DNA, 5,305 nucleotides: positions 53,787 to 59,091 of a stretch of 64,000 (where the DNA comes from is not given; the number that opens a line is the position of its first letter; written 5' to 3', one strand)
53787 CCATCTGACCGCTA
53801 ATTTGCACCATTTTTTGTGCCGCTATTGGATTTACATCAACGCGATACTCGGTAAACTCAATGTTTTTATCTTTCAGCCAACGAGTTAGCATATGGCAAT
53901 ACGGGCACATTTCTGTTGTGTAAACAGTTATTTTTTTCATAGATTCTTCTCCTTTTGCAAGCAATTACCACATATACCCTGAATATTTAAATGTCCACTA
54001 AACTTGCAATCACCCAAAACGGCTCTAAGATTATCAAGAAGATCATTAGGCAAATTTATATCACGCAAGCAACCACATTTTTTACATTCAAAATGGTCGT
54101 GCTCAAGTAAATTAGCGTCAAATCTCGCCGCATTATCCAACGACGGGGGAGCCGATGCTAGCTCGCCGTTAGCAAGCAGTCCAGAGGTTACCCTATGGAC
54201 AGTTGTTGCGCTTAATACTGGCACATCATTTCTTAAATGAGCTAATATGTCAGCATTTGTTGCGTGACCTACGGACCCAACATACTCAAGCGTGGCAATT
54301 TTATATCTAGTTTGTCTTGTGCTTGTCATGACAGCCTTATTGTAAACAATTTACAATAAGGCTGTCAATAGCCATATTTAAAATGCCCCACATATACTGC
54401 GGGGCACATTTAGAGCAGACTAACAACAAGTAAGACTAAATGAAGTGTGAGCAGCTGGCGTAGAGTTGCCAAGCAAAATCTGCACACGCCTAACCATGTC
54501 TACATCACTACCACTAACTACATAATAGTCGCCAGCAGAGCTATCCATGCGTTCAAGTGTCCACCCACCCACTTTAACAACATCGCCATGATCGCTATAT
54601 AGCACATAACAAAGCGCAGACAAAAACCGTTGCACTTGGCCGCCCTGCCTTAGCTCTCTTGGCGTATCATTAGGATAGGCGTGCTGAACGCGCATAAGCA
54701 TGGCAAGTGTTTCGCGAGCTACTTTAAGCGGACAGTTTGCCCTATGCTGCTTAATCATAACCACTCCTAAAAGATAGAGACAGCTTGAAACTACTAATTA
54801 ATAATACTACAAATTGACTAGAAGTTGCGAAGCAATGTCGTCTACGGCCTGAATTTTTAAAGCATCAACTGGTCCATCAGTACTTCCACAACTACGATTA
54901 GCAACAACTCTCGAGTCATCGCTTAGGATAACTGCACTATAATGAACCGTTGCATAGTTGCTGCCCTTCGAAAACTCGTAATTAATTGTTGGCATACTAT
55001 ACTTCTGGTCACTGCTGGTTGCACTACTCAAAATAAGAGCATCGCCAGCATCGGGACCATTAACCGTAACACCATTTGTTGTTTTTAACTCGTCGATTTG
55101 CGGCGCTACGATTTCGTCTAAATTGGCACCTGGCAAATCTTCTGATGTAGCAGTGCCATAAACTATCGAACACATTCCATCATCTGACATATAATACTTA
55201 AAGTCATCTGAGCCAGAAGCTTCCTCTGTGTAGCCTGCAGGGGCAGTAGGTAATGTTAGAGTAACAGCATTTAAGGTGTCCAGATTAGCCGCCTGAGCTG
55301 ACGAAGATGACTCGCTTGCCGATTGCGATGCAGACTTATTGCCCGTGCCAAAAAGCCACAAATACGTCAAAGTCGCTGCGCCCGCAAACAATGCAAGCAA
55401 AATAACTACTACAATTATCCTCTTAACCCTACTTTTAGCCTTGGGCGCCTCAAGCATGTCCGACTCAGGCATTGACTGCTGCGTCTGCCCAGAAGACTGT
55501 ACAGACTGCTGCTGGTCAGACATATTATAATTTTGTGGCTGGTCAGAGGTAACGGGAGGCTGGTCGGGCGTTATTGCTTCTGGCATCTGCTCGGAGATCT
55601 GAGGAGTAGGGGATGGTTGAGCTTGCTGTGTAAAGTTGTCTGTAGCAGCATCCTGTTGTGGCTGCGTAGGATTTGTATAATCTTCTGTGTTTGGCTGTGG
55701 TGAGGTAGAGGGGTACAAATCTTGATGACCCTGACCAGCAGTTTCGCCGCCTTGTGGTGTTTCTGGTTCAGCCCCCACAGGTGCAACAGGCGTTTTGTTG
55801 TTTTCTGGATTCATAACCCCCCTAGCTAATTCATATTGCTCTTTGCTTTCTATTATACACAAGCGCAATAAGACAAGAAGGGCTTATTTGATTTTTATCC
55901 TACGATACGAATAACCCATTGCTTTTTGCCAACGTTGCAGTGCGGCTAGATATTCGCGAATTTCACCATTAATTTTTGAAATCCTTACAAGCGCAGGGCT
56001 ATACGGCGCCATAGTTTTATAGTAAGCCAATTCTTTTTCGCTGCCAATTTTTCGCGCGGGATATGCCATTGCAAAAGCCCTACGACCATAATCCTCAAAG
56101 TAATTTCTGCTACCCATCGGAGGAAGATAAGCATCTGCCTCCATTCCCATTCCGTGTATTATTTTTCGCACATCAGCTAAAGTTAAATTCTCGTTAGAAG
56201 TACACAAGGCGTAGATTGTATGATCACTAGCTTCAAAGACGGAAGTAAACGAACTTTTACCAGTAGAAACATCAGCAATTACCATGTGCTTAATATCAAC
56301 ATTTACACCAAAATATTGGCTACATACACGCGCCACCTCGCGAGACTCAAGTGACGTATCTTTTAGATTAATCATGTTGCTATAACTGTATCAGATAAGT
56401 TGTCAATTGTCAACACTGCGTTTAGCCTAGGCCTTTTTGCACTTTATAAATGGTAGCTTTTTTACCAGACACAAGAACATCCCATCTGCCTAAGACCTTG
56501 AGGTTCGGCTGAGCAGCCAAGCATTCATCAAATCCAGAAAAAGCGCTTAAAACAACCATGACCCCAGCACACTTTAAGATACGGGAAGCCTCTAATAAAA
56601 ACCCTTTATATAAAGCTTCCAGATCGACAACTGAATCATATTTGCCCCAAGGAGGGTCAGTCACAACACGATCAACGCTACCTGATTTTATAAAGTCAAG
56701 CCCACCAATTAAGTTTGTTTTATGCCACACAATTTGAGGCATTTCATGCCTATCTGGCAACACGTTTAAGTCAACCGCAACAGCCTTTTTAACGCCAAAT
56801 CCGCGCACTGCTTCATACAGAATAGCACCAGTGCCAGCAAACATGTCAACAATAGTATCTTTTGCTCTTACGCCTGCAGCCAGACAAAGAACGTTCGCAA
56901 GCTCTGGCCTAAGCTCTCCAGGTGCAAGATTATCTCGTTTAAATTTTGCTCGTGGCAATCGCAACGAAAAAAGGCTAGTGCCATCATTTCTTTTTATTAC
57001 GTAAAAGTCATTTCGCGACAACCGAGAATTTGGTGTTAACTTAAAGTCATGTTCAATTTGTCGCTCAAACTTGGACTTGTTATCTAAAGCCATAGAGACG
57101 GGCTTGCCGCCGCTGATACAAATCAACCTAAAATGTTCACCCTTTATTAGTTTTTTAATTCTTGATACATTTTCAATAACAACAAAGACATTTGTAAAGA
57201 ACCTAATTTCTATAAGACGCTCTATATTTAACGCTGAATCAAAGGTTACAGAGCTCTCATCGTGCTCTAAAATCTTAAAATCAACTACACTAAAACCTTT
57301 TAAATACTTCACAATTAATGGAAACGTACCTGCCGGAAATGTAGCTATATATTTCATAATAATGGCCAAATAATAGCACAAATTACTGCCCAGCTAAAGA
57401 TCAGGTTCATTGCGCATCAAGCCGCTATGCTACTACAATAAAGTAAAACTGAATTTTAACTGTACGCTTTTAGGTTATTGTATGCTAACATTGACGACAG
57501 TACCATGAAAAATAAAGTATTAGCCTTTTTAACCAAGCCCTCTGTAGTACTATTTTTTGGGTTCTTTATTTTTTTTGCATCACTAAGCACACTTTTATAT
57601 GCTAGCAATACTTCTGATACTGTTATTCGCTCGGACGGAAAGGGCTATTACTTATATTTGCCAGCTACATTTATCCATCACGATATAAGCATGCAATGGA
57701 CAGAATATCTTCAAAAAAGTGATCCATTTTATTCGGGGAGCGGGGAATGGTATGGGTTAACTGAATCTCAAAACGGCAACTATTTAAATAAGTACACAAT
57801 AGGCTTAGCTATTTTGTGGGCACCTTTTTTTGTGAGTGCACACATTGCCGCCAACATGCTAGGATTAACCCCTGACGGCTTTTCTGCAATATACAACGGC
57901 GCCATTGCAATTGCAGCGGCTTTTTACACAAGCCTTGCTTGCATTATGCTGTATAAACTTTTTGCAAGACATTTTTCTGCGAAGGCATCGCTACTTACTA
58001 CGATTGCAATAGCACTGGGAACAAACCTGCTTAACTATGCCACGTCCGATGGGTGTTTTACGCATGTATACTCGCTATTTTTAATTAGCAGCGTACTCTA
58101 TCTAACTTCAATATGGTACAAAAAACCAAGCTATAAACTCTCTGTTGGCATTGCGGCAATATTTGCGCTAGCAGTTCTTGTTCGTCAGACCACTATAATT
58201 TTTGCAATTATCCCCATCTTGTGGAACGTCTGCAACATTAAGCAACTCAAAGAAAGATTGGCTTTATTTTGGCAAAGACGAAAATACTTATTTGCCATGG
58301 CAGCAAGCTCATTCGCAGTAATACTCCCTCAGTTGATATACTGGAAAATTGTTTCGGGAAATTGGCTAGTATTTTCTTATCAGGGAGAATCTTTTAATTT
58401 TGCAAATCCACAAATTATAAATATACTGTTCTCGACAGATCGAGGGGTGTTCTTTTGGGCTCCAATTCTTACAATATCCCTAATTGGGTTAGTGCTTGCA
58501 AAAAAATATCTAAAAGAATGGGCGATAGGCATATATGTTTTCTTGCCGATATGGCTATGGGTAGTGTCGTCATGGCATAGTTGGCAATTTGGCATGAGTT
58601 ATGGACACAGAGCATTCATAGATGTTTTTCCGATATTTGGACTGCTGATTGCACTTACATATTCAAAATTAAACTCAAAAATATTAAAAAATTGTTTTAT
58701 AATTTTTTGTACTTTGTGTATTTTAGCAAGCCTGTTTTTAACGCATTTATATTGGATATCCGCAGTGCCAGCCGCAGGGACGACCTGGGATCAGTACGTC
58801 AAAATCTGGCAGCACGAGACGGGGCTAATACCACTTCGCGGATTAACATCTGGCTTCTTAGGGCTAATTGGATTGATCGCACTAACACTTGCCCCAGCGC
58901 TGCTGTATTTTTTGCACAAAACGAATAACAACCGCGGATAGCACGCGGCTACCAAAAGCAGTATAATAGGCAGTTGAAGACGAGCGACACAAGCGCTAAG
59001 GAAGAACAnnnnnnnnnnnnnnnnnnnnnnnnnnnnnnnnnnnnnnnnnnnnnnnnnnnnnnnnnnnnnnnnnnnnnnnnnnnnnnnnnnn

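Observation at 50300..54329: Fur-family-controlled extracytoplasmic redox island: glutaredoxin, ferritin-like, FMN-binding protein, ApbE, and a convergent NOX-like flavocytochrome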

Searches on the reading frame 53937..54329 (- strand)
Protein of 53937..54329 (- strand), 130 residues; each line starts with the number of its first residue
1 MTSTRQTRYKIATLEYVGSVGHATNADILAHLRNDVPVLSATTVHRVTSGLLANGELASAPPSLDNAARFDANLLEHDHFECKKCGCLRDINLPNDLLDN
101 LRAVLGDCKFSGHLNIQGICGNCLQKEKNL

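Call 3: search_protein_families(library=pfam, proteins=[window:53937-54329:-], max_evalue=0.01)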
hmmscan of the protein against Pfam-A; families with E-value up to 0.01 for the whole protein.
window:53937-54329:- (130 aa): 1 family
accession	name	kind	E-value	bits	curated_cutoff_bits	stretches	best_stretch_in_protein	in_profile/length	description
PF01475.25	FUR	-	2.7e-08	34.4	23.1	1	8-94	10-96/121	Ferric uptake regulator family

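Call 45: search_protein_families(library=ncbifam, proteins=[window:53937-54329:-], max_evalue=0.01)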
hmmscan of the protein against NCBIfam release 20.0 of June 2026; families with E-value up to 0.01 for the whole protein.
window:53937-54329:- (130 aa): 3 families
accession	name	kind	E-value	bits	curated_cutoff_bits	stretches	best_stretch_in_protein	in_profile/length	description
NF047406.1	TransRegPerRTherm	equivalog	4.2e-14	52.9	200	1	1-126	1-128/130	manganese-dependent transcriptional regulator PerR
NF052545.1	TransRegPerRClab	equivalog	4.2e-09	36.5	180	1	7-126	16-137/138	transcriptional regulator PerR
NF051892.1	TransRegFurBacil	equivalog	4e-06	26.9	220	1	22-128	37-148/149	ferric iron uptake transcriptional regulator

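Call 56: search_solved_structures(query=window:53937-54329:-, max_evalue=0.01, show_alignments=4)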
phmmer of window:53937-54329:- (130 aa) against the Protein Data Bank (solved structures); distinct sequences matched with E-value up to 0.01: 6.
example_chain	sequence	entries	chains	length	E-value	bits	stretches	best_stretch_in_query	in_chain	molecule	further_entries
2fe3_A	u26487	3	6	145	3.5e-10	43.3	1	2-128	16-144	Peroxide operon regulator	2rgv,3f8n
6d57_A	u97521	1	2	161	1.5e-06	31.5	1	19-126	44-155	Ferric uptake regulation protein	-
4ets_A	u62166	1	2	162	1.5e-06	31.5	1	19-126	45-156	Ferric uptake regulation protein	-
3eyy_A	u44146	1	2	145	7.3e-05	26.1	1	6-126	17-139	Putative iron uptake regulatory protein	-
6dk4_A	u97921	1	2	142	0.00083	22.7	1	9-129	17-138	Ferric uptake regulation protein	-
9ire_A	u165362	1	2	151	0.00087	22.6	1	20-127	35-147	Ferric uptake regulation protein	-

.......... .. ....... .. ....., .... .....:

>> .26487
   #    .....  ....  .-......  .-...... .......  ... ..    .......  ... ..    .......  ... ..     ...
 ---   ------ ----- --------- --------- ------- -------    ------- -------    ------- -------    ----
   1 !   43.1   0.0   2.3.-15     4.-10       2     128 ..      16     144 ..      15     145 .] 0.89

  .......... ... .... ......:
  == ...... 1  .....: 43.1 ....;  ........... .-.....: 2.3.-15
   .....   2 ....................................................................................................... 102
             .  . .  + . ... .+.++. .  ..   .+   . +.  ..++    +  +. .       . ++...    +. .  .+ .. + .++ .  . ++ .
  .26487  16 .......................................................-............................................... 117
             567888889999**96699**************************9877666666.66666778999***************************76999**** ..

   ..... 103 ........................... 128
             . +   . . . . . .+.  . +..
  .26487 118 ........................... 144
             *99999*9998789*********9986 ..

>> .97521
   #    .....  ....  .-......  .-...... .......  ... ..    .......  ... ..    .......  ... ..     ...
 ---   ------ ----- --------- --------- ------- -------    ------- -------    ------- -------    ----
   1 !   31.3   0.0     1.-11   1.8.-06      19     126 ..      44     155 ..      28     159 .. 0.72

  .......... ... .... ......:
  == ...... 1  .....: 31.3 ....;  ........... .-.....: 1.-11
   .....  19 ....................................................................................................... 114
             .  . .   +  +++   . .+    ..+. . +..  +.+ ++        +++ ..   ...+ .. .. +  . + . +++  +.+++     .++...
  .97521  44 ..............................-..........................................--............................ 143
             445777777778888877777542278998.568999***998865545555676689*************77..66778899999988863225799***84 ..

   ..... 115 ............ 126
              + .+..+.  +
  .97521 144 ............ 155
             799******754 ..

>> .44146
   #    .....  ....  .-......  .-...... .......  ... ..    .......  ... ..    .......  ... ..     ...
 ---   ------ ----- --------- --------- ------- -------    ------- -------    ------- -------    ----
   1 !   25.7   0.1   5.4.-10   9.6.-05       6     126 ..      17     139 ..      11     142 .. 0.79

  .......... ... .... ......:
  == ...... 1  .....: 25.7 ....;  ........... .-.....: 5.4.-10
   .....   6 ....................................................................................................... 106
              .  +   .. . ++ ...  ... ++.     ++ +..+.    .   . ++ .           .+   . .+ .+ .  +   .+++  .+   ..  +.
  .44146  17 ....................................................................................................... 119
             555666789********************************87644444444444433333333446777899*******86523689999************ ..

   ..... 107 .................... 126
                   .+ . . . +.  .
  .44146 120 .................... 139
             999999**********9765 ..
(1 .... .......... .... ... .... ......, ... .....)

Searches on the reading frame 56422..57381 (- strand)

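Call 63: search_protein_families(library=pfam, proteins=[window:56422-57381:-], max_evalue=0.001)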
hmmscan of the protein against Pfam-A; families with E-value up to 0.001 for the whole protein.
window:56422-57381:- (319 aa): 1 family
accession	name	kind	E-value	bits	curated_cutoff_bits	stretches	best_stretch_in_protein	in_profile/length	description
PF01170.24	UPF0020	-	1.4e-14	54.7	22.3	2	231-288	117-176/197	RMKL-like, methyltransferase domain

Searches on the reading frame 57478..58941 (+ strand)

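Call 63: search_protein_families(library=pfam, proteins=[window:57478-58941:+], max_evalue=0.001)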
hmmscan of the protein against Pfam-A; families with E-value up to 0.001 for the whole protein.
window:57478-58941:+ (487 aa): 1 family
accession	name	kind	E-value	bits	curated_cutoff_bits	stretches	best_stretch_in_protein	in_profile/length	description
PF13231.12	PMT_2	-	0.00074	20.2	26.1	1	142-288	23-160/160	Dolichyl-phosphate-mannose-protein mannosyltransferase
